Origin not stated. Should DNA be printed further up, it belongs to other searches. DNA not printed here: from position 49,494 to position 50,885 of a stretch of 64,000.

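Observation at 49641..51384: Histone, retropepsin-like peptidase (DUF785) and RimK-like ligase in one translationally coupled string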

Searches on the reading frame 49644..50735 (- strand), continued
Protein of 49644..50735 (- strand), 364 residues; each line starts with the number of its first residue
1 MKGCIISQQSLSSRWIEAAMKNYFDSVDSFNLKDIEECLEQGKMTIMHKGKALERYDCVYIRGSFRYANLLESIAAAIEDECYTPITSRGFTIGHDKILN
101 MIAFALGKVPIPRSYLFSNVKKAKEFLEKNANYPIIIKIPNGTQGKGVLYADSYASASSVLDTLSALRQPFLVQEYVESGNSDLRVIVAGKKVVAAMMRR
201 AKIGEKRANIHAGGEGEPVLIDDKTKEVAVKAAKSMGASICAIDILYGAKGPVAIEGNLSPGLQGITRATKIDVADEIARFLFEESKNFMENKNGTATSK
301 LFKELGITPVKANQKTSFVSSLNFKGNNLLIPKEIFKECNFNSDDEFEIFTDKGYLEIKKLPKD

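Call 18: find_related_loci(query=A1, collection=genome_contigs, flank=6000)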
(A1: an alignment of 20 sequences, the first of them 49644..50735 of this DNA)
Query A1 (364 aa) in genome_contigs; peptide patterns used: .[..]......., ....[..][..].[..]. (x = any residue, [..] = any of these).
599 stretches matched a pattern (row limit reached: there are more); 573 encode a relative of the query (tblastn E <= 1e-3); the best 80 are kept; 80 distinct loci.
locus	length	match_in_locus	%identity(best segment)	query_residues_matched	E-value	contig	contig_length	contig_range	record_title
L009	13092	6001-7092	71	1-364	2e-179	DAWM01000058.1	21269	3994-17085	MAG TPA_asm: Candidatus Woesearchaeota archaeon UBA119 UBA119_contig_1566, whole genome shotgun sequence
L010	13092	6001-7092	70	1-364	2e-177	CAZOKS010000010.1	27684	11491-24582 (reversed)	MAG TPA_asm: uncultured Methanosarcinales archaeon isolate binchicken_co256_1010 genome assembly, contig: NODE_2919_leng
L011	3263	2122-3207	56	1-361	3e-137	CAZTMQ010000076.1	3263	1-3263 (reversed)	MAG TPA_asm: uncultured Methanosarcinales archaeon isolate binchicken_co27_466 genome assembly, contig: NODE_52061_lengt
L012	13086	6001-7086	57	1-361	6e-131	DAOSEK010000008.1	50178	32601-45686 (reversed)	MAG TPA_asm: Candidatus Woesearchaeota archaeon isolate AMR_MDS_1807 NODE_410_length_50178_cov_7.388025, whole genome sh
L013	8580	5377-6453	54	1-361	3e-123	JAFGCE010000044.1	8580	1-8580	MAG: Candidatus Woesearchaeota archaeon isolate Zod_Metabat.1084 k87_8297901, whole genome shotgun sequence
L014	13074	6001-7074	52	1-360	1e-122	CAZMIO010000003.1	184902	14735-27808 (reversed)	MAG TPA_asm: uncultured Methanosarcinales archaeon isolate binchicken_co48_311 genome assembly, contig: NODE_33_length_1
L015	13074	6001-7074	50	1-361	5e-121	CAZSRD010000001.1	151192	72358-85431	MAG TPA_asm: uncultured Methanosarcinales archaeon isolate SRP178699_co1_479 genome assembly, contig: NODE_31_length_151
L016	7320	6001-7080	52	1-360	3e-119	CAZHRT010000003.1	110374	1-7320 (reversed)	MAG TPA_asm: uncultured Methanosarcinales archaeon isolate binchicken_co28_95 genome assembly, contig: NODE_122_length_1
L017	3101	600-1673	50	1-360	5e-123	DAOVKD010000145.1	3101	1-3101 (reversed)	MAG TPA_asm: Candidatus Woesearchaeota archaeon isolate CSMAG_1410 CSMAG_1410_k141_857535_length_3101_cov_38.0000, whole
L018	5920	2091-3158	50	1-361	4e-119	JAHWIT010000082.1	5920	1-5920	MAG: Candidatus Woesearchaeota archaeon isolate YT3_932 k127_34653125, whole genome shotgun sequence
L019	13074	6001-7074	50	1-360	3e-118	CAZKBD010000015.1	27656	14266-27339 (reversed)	MAG TPA_asm: uncultured Methanosarcinales archaeon isolate SRP062349_co5_67 genome assembly, contig: NODE_467_length_276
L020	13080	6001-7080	48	1-361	4e-118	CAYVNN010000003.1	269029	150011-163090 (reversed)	MAG TPA_asm: uncultured Methanosarcinales archaeon isolate SRP077602_co2_11 genome assembly, contig: NODE_19_length_2690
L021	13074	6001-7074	50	1-360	4e-118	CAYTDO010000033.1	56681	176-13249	MAG TPA_asm: uncultured Methanosarcinales archaeon isolate binchicken_co203_461 genome assembly, contig: k141_1170706, w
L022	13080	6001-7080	50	1-361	8e-118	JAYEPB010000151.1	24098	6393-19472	MAG: Nanoarchaeota archaeon isolate MAG014 MAG014_151, whole genome shotgun sequence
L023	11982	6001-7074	49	1-361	6e-118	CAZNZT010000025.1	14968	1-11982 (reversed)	MAG TPA_asm: uncultured Methanosarcinales archaeon isolate binchicken_co256_988 genome assembly, contig: NODE_9352_lengt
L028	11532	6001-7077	50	1-361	7e-117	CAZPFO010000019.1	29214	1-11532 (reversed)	MAG TPA_asm: uncultured Methanosarcinales archaeon isolate binchicken_co121_309 genome assembly, contig: NODE_769_length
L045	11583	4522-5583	47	1-361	2e-115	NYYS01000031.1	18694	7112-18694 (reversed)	MAG: Candidatus Woesearchaeota archaeon isolate ARS73 MHASMcontig_615730, whole genome shotgun sequence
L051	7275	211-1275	48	1-361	2e-115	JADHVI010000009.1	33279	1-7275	MAG: Candidatus Woesearchaeota archaeon isolate BS150m-G68 BS-150m-C1071, whole genome shotgun sequence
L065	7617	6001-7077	49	1-363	1e-113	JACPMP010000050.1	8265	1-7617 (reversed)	MAG: Candidatus Woesearchaeota archaeon isolate NC_groundwater_552_Ag_S-0.1um_34_16 S35_SO-1_scaffold_189202, whole geno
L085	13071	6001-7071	46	1-361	2e-112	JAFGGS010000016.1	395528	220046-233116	MAG: Candidatus Woesearchaeota archaeon isolate Zod_Metabat.140 k87_10007506, whole genome shotgun sequence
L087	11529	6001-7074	47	1-361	3e-112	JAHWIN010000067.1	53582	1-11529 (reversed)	MAG: Candidatus Woesearchaeota archaeon isolate YT1_767 k127_55024866, whole genome shotgun sequence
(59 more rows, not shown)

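Call 29: search_protein_families(library=ncbifam, proteins=[L028:3974-5590:+, L045:2676-4166:+, L087:7093-8370:-, L051:1438-1707:-, L065:4960-5346:+], max_evalue=0.00001)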
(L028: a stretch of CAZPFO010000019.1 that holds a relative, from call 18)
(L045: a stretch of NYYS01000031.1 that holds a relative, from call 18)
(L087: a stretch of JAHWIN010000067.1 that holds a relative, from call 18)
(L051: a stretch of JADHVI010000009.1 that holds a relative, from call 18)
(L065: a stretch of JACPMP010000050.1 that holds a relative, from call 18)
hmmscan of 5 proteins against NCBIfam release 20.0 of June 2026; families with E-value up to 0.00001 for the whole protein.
L028:3974-5590:+ (539 aa): 3 families
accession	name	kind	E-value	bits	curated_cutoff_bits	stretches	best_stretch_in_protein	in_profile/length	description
TIGR00467.1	lysS_arch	equivalog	2e-110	369.8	147.55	1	10-535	2-510/515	lysine--tRNA ligase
NF001968.0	PRK00750.1-2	equivalog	9.3e-59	199.2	648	1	6-536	10-519/528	lysine--tRNA ligase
TIGR00398.1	metG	equivalog_domain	9.4e-07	27.9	336.35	1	281-447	305-462/530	methionine--tRNA ligase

L045:2676-4166:+ (497 aa): 17 families
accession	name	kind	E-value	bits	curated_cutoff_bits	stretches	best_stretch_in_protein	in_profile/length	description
NF001756.1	PRK00484.1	subfamily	2.1e-198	659.9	468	1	8-493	1-488/488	lysine--tRNA ligase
TIGR00499.1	lysS_bact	equivalog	4.5e-173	576.4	427.6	1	8-493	3-495/496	lysine--tRNA ligase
NF002821.0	PRK02983.1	equivalog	9.1e-143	477.6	742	1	11-493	622-1101/1102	bifunctional lysylphosphatidylglycerol synthetase/lysine--tRNA ligase LysX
NF009101.0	PRK12445.1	subfamily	6.2e-140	467.1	1026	1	8-493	16-504/505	lysine--tRNA ligase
TIGR00462.1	genX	equivalog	6e-70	236.1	286.9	1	175-487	2-304/304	EF-P lysine aminoacylase EpmA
NF006828.0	PRK09350.1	equivalog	4.6e-62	210.2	264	1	172-489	14-322/325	elongation factor P--(R)-beta-lysine ligase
TIGR00459.1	aspS_bact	equivalog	2.2e-45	155.1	373.85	2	51-330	11-284/586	aspartate--tRNA ligase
NF001750.0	PRK00476.1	equivalog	1.7e-43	148.8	443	2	47-326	10-286/590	aspartate--tRNA ligase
NF003483.0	PRK05159.1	equivalog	2.2e-42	145.5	353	1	54-488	15-430/438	aspartate--tRNA(Asn) ligase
TIGR00458.1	aspS_nondisc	equivalog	1.6e-41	142.7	368.4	1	57-488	13-420/428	aspartate--tRNA(Asn) ligase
NF003037.0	PRK03932.1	equivalog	1e-32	113.7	414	1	51-493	11-448/451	asparagine--tRNA ligase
NF009460.0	PRK12820.1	equivalog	3.4e-31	108.1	1379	2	47-326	27-314/723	bifunctional aspartyl-tRNA synthetase/aspartyl/glutamyl-tRNA amidotransferase subunit C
TIGR00457.1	asnS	equivalog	4.2e-26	91.8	342.6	1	53-491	13-450/455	asparagine--tRNA ligase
NF005052.0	PRK06462.1-1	equivalog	1.2e-17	64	368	1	152-488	30-344/353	asparagine synthetase A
NF005054.0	PRK06462.1-4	equivalog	1.1e-14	54.2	309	1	164-334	15-196/318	asparagine synthetase A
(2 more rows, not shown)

L087:7093-8370:- (426 aa): 6 families
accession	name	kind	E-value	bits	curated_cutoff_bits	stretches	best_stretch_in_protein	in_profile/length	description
NF002223.0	PRK01117.1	equivalog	4.4e-148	493.6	402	3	3-156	2-159/430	adenylosuccinate synthase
TIGR00184.1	purA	equivalog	5.3e-140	467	395.55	3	7-154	2-153/425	adenylosuccinate synthase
NF010357.0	PRK13785.1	equivalog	1.8e-98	330.2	700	2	167-423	211-453/455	adenylosuccinate synthase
NF010355.0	PRK13783.1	equivalog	5.2e-95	319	445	3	5-156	3-157/404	adenylosuccinate synthase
NF003295.0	PRK04293.1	equivalog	7.1e-77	258.6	368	2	5-251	4-241/337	adenylosuccinate synthetase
NF038379.2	amino_Aden_PurZ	exception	1.1e-40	139.7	300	1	6-264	3-266/293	succino-amino-deoxyadenylate synthase PurZ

L051:1438-1707:- (90 aa): 0 families

L065:4960-5346:+ (129 aa): 5 families
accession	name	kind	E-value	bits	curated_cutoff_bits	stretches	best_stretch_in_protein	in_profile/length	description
NF003381.0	PRK04460.1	equivalog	6.6e-38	129.9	105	1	1-126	1-130/139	nickel-responsive transcriptional regulator NikR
NF002169.0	PRK01002.1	subfamily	7.8e-32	110.2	111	1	3-125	3-130/141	nickel responsive regulator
NF002815.0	PRK02967.1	equivalog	1.5e-28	99.6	83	1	6-125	3-127/139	nickel-responsive transcriptional regulator NikR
TIGR02793.1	nikR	equivalog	5.2e-25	88.2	175.45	1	6-125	2-125/129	nickel-responsive transcriptional regulator NikR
NF001884.0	PRK00630.1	subfamily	9.3e-24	84.2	119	1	1-125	7-138/148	nickel responsive regulator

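Call 51: predict_structure(alignment_id=A1)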
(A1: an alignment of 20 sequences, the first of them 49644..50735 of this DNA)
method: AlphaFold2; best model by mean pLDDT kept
length: 364 residues; sequences in the alignment: 20
mean_pLDDT: 84.6   pTM: 0.74
mean pLDDT of the five models: 84.6, 84.0, 84.0, 82.3, 80.6
residues with pLDDT >= 90: 172; 70-90: 141; 50-70: 30; < 50: 21
segments of 3 or more residues with pLDDT < 50: 295-304, 306-314
pLDDT, mean of each block of 10 residues (from residue 1): 95 96 98 88 83 93 88 87 91 87 94 91 93 87 72 91 84 86 91 92 65 72 96 96 91 92 90 97 94 50 44 51 78 78 85 84 70
secondary structure, 60 per line:
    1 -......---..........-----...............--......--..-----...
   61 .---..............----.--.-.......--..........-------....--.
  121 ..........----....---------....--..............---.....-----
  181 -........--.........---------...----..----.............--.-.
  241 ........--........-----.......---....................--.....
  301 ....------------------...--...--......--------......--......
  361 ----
elements in order: E2-7 H11-20 E26-31 E35-40 E43-48 E58-61 H65-78 H88-94 H97-106 E114-117 H120-130 E135-138 E148-151 H154-167 E171-175 E182-189 E192-200 H223-235 E240-248 E251-258 H264-270 H274-293 H296-304 E323-325 E328-330 H333-338 E347-352 E355-360

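Call 55: fold_search(model_id=the predicted structure, library=pdb)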
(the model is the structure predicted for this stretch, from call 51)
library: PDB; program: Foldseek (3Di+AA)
matches with E <= 10: 1215; with E <= 0.001: 595
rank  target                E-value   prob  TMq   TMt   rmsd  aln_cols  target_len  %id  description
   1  7qys_D                5.7e-26  1.00  0.72  0.89   2.5       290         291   30  Crystal structure of RimK from Pseudomonas syringae DC3000 (released 2022-10-05)
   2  5zk6                  5.7e-26  1.00  0.72  0.89   2.4       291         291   29  Crystal structure of RimK complexed with RpsF (released 2019-03-27)
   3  7qyr_A                6.8e-26  1.00  0.73  0.89   2.4       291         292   28  Crystal structure of RimK from Pseudomonas aeruginosa PAO1 (released 2022-10-05)
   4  7qys_L                6.8e-26  1.00  0.73  0.89   2.6       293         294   29  Crystal structure of RimK from Pseudomonas syringae DC3000 (released 2022-10-05)
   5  5zct_A                7.2e-26  1.00  0.71  0.87   2.5       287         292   30  The crystal structure of the poly-alpha-L-glutamate peptides synthetase RimK at 2.05 angstrom resolution. (released 2018-07-25)
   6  7qys_E                8.0e-26  1.00  0.73  0.89   2.4       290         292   30  Crystal structure of RimK from Pseudomonas syringae DC3000 (released 2022-10-05)
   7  5zct_C                1.1e-25  1.00  0.71  0.88   2.5       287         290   30  The crystal structure of the poly-alpha-L-glutamate peptides synthetase RimK at 2.05 angstrom resolution. (released 2018-07-25)
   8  7qyr_G                1.1e-25  1.00  0.71  0.90   2.3       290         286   28  Crystal structure of RimK from Pseudomonas aeruginosa PAO1 (released 2022-10-05)
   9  7qys_A                1.3e-25  1.00  0.71  0.88   2.5       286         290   30  Crystal structure of RimK from Pseudomonas syringae DC3000 (released 2022-10-05)
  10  7qyr_E                1.9e-25  1.00  0.72  0.89   2.4       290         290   28  Crystal structure of RimK from Pseudomonas aeruginosa PAO1 (released 2022-10-05)
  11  7qyr_D                2.0e-25  1.00  0.72  0.89   2.4       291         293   28  Crystal structure of RimK from Pseudomonas aeruginosa PAO1 (released 2022-10-05)
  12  7qys_H                4.4e-25  1.00  0.71  0.89   2.4       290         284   28  Crystal structure of RimK from Pseudomonas syringae DC3000 (released 2022-10-05)
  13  7qyr_F                5.5e-25  1.00  0.69  0.90   2.3       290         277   26  Crystal structure of RimK from Pseudomonas aeruginosa PAO1 (released 2022-10-05)
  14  7qyr_B                5.5e-25  1.00  0.71  0.89   2.4       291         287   27  Crystal structure of RimK from Pseudomonas aeruginosa PAO1 (released 2022-10-05)
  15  7qys_C                5.5e-25  1.00  0.69  0.88   2.5       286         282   28  Crystal structure of RimK from Pseudomonas syringae DC3000 (released 2022-10-05)
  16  7qys_K                7.0e-25  1.00  0.71  0.89   2.4       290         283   28  Crystal structure of RimK from Pseudomonas syringae DC3000 (released 2022-10-05)
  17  7qys_B                7.0e-25  1.00  0.70  0.89   2.4       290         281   28  Crystal structure of RimK from Pseudomonas syringae DC3000 (released 2022-10-05)
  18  4iwx                  8.8e-25  1.00  0.72  0.88   2.4       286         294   28  Rimk structure at 2.85A (released 2013-05-08)
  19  7qys_J                9.4e-25  1.00  0.71  0.89   2.6       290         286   29  Crystal structure of RimK from Pseudomonas syringae DC3000 (released 2022-10-05)
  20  7qys_F                1.1e-24  1.00  0.70  0.88   2.6       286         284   29  Crystal structure of RimK from Pseudomonas syringae DC3000 (released 2022-10-05)
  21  7qyr_C                1.5e-24  1.00  0.71  0.90   2.3       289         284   27  Crystal structure of RimK from Pseudomonas aeruginosa PAO1 (released 2022-10-05)
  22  7qyr_H                6.1e-24  1.00  0.70  0.90   2.3       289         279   26  Crystal structure of RimK from Pseudomonas aeruginosa PAO1 (released 2022-10-05)
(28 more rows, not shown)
